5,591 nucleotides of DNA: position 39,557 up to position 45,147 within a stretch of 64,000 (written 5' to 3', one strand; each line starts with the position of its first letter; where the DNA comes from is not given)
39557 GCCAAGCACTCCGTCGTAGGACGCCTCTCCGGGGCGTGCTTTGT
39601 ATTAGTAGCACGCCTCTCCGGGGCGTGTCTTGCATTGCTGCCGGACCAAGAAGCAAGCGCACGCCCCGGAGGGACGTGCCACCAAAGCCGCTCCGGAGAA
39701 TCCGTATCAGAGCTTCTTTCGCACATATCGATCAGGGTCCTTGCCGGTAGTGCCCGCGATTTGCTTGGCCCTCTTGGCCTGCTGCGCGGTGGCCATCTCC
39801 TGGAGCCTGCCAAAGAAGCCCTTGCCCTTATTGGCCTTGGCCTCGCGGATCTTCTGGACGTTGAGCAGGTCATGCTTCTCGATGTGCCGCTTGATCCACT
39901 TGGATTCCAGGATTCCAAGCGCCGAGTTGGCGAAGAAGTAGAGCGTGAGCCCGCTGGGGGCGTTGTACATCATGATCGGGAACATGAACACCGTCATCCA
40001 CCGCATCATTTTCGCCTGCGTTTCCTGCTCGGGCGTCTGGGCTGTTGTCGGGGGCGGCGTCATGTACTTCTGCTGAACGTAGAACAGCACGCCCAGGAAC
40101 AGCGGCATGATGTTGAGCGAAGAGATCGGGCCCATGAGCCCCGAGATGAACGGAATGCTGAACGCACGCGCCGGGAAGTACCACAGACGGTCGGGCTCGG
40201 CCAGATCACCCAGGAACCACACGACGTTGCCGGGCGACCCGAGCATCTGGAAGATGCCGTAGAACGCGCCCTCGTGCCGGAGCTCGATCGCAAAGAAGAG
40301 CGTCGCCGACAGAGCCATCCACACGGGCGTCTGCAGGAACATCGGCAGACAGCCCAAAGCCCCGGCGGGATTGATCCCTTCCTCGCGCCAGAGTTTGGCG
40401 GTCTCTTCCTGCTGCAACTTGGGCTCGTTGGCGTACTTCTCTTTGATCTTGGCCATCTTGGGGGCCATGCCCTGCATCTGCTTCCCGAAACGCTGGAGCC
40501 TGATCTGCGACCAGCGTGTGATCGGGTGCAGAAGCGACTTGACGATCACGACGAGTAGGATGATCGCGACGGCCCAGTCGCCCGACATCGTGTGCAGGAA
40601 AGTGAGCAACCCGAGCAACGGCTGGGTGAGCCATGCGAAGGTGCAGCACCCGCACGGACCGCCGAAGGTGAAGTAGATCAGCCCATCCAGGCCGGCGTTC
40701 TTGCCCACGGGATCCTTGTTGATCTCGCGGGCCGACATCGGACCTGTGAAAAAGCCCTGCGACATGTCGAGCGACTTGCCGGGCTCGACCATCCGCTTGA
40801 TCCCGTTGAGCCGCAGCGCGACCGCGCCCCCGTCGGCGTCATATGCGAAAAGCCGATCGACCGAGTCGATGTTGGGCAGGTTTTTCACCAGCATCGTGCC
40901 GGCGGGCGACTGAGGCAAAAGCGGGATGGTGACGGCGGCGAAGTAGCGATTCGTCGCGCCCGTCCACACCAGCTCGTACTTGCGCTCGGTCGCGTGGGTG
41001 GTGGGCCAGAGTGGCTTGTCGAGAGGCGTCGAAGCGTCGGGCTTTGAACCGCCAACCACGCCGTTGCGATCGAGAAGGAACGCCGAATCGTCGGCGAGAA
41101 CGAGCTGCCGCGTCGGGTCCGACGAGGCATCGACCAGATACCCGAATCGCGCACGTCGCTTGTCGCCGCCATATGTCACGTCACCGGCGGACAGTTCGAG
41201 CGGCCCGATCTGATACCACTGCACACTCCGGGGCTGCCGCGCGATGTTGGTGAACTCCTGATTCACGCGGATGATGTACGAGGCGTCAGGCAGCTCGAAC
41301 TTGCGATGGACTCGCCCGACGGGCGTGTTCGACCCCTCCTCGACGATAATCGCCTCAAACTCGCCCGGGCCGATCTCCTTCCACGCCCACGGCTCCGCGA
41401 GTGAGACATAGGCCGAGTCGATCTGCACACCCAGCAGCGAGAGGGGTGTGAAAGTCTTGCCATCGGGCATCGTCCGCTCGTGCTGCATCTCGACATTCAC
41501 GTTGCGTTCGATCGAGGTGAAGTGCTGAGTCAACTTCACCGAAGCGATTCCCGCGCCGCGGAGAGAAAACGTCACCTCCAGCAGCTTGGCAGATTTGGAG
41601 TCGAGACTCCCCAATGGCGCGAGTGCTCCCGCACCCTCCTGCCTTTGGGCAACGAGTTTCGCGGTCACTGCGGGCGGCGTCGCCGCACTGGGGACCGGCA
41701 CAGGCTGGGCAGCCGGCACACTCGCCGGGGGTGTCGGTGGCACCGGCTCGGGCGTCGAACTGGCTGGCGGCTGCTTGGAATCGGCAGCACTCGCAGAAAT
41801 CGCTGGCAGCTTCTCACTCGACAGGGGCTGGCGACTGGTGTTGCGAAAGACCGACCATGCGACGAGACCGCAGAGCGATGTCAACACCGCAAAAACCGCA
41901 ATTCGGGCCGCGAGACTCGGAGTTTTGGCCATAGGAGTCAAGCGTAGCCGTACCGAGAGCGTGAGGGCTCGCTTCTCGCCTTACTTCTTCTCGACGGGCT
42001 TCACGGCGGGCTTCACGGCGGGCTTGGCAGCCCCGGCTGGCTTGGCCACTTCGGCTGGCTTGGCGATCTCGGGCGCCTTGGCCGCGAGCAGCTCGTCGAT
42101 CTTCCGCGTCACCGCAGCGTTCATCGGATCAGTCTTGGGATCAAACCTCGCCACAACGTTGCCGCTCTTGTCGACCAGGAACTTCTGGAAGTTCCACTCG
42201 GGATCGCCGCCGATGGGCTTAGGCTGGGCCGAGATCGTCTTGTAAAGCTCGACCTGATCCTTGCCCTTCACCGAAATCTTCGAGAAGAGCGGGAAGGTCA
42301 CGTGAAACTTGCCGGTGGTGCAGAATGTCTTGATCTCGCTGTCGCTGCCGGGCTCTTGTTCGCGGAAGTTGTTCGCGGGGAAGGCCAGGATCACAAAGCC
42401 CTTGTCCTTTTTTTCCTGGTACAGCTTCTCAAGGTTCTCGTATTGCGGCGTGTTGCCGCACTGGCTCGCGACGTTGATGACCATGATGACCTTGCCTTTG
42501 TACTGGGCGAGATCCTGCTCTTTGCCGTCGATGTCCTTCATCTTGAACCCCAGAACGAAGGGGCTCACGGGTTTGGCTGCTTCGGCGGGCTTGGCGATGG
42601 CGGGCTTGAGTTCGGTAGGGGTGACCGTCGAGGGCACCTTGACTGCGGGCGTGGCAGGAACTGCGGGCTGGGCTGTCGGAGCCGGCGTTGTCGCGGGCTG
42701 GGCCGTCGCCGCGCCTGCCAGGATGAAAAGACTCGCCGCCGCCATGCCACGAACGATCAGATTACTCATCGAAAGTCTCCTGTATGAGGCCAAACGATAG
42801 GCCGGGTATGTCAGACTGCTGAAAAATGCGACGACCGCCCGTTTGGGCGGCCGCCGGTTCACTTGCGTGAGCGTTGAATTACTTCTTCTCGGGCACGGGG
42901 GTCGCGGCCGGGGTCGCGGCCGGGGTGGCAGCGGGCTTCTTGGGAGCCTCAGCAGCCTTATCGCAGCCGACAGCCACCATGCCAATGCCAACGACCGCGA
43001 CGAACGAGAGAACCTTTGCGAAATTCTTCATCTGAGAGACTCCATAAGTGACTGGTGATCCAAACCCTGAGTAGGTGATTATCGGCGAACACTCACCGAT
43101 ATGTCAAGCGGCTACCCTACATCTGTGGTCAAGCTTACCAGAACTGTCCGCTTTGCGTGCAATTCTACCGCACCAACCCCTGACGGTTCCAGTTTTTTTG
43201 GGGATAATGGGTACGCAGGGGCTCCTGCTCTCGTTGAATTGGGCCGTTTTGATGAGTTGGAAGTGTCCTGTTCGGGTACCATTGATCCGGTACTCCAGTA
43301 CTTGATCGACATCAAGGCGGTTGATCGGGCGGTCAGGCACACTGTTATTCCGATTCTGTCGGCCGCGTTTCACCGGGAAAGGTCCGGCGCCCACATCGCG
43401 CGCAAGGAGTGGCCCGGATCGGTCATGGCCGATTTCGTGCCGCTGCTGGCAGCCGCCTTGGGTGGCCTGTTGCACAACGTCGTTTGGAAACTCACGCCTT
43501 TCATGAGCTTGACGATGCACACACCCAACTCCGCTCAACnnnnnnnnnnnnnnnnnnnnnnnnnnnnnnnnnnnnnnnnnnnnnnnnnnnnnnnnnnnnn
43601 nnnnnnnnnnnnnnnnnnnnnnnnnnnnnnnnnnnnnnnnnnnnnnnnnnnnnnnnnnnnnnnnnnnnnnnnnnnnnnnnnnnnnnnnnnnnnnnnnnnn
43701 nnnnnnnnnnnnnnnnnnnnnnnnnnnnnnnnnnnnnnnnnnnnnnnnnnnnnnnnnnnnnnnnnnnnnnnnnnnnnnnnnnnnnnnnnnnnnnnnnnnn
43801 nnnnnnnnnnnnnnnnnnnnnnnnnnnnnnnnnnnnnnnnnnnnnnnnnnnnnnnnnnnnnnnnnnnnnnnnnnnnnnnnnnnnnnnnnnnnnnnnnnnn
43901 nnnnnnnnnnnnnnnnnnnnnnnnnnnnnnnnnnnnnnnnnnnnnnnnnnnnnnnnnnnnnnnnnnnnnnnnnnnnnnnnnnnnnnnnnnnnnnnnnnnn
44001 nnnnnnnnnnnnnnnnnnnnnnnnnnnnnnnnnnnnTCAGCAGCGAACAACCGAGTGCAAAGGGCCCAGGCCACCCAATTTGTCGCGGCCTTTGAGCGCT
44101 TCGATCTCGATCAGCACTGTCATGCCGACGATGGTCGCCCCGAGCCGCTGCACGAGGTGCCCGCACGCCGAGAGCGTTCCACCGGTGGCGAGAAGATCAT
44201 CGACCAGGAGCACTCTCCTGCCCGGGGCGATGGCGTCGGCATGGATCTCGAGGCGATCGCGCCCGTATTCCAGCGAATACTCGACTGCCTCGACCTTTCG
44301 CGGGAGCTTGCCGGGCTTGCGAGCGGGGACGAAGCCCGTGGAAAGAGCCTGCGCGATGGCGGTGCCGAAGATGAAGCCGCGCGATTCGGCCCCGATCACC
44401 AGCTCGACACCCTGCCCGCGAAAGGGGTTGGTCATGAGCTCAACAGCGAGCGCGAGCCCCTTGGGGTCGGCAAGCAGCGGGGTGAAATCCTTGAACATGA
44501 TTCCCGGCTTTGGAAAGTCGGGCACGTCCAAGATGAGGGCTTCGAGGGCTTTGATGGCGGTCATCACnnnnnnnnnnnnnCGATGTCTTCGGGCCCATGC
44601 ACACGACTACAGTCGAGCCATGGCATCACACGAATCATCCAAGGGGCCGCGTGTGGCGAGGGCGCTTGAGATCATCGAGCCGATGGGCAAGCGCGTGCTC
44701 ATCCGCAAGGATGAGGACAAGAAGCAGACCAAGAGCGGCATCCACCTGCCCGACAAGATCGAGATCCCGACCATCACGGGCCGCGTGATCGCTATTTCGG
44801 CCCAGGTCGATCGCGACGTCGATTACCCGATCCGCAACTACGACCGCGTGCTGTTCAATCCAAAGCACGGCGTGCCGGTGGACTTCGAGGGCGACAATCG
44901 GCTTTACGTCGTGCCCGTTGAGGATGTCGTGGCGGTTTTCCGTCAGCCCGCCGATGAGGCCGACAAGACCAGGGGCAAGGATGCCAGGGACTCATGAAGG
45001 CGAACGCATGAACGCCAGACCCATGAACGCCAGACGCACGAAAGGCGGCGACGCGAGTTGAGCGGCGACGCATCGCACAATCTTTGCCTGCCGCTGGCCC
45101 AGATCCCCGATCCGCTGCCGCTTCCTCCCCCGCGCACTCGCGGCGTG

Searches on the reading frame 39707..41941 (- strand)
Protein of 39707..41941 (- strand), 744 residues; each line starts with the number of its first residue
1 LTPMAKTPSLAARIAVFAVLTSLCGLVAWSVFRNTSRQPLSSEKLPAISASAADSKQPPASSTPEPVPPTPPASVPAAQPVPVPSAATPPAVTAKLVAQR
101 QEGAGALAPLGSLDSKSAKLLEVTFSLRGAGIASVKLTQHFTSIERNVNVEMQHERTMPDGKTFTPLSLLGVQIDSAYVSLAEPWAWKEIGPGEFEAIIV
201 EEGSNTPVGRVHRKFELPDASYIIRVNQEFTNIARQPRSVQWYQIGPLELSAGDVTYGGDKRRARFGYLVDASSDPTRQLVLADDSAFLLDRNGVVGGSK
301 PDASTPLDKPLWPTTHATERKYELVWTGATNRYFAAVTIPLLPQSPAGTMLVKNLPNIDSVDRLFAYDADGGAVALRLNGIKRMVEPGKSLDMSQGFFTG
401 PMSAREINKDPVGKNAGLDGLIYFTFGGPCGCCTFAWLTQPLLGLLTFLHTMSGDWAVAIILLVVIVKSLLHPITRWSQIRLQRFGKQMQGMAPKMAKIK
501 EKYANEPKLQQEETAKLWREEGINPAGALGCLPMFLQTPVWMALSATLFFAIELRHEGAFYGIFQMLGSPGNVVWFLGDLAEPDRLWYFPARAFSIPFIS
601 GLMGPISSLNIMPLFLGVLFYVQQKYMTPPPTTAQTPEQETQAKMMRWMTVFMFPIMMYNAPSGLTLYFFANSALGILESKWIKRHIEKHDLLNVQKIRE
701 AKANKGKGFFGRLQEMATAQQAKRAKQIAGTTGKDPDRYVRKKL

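Call 62: search_protein_families(library=pfam, proteins=[window:39707-41941:-], max_evalue=0.001)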
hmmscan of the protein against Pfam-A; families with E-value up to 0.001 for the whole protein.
window:39707-41941:- (744 aa): 2 families
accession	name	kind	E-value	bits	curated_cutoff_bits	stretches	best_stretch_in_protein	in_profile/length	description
PF02096.25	60KD_IMP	-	3.5e-37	128.3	35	1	456-685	1-163/163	60Kd inner membrane protein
PF14849.12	YidC_periplas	-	1.2e-08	35.7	24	0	119-244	7-136/283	YidC periplasmic domain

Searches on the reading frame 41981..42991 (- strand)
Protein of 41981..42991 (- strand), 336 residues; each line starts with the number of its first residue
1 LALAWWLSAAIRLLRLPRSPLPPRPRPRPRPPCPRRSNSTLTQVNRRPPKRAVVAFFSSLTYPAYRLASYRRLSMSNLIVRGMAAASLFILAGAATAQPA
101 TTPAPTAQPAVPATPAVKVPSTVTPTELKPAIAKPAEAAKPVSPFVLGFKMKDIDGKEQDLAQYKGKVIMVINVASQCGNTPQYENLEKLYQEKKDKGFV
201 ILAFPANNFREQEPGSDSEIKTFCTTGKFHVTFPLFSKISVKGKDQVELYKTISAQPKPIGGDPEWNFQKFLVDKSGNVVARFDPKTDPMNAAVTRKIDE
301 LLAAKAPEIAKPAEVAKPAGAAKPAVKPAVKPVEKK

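Call 62: search_protein_families(library=pfam, proteins=[window:41981-42991:-], max_evalue=0.001)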
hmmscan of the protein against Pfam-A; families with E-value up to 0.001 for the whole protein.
window:41981-42991:- (336 aa): 3 families
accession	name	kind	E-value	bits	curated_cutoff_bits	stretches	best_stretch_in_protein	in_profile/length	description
PF00255.25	GSHPx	-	3e-37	126.9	27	1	148-253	3-107/108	Glutathione peroxidase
PF08534.16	Redoxin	-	2.4e-06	27.8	26.6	1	151-283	11-132/148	Redoxin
PF00578.27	AhpC-TSA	-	1.5e-05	25.3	26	1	149-279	8-121/124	AhpC/TSA family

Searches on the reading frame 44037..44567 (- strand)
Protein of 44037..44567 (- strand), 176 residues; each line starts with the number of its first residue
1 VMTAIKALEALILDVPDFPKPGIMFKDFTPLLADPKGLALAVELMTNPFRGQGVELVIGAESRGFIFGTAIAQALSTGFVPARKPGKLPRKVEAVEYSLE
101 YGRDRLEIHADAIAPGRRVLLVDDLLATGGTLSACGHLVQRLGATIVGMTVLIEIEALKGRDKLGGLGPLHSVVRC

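Call 62: search_protein_families(library=pfam, proteins=[window:44037-44567:-], max_evalue=0.001)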
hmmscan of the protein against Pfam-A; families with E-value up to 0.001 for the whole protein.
window:44037-44567:- (176 aa): 1 family
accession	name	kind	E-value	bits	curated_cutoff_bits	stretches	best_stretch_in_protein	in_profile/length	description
PF00156.33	Pribosyltran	-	5.8e-13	48.9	26.3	1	52-154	28-125/158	Phosphoribosyl transferase domain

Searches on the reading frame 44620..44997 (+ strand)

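Call 62: search_protein_families(library=pfam, proteins=[window:44620-44997:+], max_evalue=0.001)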
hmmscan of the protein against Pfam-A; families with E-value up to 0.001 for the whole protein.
window:44620-44997:+ (125 aa): 1 family
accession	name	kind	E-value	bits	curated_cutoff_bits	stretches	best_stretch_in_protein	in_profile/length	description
PF00166.26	Cpn10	-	6.1e-18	65.1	21.1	1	19-107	2-93/93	Chaperonin 10 Kd subunit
